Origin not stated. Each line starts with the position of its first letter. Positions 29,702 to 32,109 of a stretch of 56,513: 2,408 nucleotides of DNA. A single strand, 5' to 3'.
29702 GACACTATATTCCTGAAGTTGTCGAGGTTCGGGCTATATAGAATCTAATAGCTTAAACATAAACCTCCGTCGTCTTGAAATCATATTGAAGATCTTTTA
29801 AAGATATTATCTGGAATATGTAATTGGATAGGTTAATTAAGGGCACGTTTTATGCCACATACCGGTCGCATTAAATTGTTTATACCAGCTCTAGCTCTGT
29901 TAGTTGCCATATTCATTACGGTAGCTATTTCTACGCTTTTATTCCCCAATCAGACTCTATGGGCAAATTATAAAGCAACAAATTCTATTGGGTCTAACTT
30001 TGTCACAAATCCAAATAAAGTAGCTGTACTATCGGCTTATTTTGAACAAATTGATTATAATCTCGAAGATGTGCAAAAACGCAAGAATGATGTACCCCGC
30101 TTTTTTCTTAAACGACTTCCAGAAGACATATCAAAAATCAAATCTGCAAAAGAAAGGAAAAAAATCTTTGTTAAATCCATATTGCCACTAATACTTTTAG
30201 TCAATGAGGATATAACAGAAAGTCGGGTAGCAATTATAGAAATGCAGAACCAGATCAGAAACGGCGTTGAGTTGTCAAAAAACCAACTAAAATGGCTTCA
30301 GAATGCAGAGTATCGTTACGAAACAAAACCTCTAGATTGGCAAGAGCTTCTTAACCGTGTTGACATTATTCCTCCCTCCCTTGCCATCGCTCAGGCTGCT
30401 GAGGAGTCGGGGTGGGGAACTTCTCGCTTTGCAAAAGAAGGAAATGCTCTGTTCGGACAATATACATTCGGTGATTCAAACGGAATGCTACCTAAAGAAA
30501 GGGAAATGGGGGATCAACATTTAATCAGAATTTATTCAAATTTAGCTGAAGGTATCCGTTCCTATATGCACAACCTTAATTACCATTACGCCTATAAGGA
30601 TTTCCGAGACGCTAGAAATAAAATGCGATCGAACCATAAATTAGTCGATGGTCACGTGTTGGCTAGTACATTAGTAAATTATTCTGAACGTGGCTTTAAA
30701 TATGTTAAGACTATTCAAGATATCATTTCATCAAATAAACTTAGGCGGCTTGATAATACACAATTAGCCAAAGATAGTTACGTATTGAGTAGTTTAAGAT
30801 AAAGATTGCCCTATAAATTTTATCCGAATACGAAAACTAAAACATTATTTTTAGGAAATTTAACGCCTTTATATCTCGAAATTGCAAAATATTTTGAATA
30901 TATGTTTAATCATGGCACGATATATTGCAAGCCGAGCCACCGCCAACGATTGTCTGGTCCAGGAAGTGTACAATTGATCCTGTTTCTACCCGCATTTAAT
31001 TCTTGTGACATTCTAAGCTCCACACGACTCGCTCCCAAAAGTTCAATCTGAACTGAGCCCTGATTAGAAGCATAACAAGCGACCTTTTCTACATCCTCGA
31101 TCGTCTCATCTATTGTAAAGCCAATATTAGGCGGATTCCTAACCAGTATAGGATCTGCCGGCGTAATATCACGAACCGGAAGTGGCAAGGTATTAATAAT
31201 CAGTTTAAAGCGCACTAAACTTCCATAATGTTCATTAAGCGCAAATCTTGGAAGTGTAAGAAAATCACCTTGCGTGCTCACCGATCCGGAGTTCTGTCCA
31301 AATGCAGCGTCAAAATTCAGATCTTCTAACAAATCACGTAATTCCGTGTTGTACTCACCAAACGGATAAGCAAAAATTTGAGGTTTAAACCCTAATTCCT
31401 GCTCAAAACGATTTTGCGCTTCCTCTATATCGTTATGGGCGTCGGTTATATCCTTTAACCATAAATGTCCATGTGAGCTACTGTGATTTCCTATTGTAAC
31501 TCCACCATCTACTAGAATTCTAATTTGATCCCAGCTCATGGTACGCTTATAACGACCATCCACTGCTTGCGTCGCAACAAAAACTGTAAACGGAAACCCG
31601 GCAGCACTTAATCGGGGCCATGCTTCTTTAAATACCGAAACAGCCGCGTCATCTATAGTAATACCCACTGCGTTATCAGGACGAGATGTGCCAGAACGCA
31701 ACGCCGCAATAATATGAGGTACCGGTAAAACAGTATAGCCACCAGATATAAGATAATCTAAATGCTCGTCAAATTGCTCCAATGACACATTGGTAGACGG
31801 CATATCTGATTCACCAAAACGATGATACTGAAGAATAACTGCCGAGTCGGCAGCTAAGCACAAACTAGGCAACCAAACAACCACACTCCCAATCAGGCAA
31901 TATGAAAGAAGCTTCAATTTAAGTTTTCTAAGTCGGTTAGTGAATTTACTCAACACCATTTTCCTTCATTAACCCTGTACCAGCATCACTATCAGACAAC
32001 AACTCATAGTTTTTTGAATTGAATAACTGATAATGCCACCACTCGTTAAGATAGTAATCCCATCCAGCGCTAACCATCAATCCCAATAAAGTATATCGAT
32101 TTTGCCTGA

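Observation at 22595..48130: Three conserved housekeeping genes (glnD, trmB, nusA) each carry one in-frame stop with intact, conserved downstream sequence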

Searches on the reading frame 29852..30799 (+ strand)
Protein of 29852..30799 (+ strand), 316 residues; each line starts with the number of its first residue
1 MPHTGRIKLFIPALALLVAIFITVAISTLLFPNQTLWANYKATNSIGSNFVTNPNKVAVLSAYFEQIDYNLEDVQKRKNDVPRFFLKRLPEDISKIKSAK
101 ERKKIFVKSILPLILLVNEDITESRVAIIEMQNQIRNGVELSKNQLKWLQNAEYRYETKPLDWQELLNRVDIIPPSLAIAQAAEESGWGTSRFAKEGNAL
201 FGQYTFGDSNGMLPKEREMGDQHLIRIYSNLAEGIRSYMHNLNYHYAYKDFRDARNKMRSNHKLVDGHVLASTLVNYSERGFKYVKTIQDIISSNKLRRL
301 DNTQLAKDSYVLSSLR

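Call 45: search_protein_families(library=ncbifam, proteins=[P0199, P0204], max_evalue=1e-10)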
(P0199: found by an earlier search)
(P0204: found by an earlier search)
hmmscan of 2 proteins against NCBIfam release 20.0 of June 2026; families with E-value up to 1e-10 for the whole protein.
P0199 (330 aa): 8 families
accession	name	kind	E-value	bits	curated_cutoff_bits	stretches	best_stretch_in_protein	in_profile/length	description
TIGR00233.1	trpS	equivalog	2e-101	339.6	176.75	1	3-327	4-328/328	tryptophan--tRNA ligase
NF009207.0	PRK12556.1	equivalog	2.2e-75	253.6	479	1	4-327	6-331/332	tryptophan--tRNA ligase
NF008922.0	PRK12283.1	equivalog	9.1e-72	242.1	572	1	2-169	4-174/400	tryptophan--tRNA ligase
NF008923.0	PRK12284.1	equivalog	1.1e-66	225.5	597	1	2-326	3-330/431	tryptophan--tRNA ligase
NF008925.0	PRK12285.1-2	equivalog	2.7e-17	62.8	451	1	4-225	65-279/365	tryptophan--tRNA ligase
NF006330.0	PRK08560.1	equivalog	4.3e-14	52.3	220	1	3-222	34-248/342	tyrosine--tRNA ligase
NF008926.0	PRK12285.1-3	equivalog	2.8e-12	46.3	320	0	4-163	68-229/429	tryptophan--tRNA ligase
NF008927.0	PRK12285.1-4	equivalog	3.9e-12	45.9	478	1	4-224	76-287/385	tryptophan--tRNA ligase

P0204 (304 aa): 0 families

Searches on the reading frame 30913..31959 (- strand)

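Call 45: search_protein_families(library=ncbifam, proteins=[P0199, P0204], max_evalue=1e-10)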
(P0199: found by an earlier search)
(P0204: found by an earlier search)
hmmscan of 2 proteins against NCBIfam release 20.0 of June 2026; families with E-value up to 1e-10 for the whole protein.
P0199 (330 aa): 8 families
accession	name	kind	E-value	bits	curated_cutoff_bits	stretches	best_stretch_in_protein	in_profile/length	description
TIGR00233.1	trpS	equivalog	2e-101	339.6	176.75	1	3-327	4-328/328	tryptophan--tRNA ligase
NF009207.0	PRK12556.1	equivalog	2.2e-75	253.6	479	1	4-327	6-331/332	tryptophan--tRNA ligase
NF008922.0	PRK12283.1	equivalog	9.1e-72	242.1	572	1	2-169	4-174/400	tryptophan--tRNA ligase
NF008923.0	PRK12284.1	equivalog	1.1e-66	225.5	597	1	2-326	3-330/431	tryptophan--tRNA ligase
NF008925.0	PRK12285.1-2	equivalog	2.7e-17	62.8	451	1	4-225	65-279/365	tryptophan--tRNA ligase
NF006330.0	PRK08560.1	equivalog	4.3e-14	52.3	220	1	3-222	34-248/342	tyrosine--tRNA ligase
NF008926.0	PRK12285.1-3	equivalog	2.8e-12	46.3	320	0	4-163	68-229/429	tryptophan--tRNA ligase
NF008927.0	PRK12285.1-4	equivalog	3.9e-12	45.9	478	1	4-224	76-287/385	tryptophan--tRNA ligase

P0204 (304 aa): 0 families
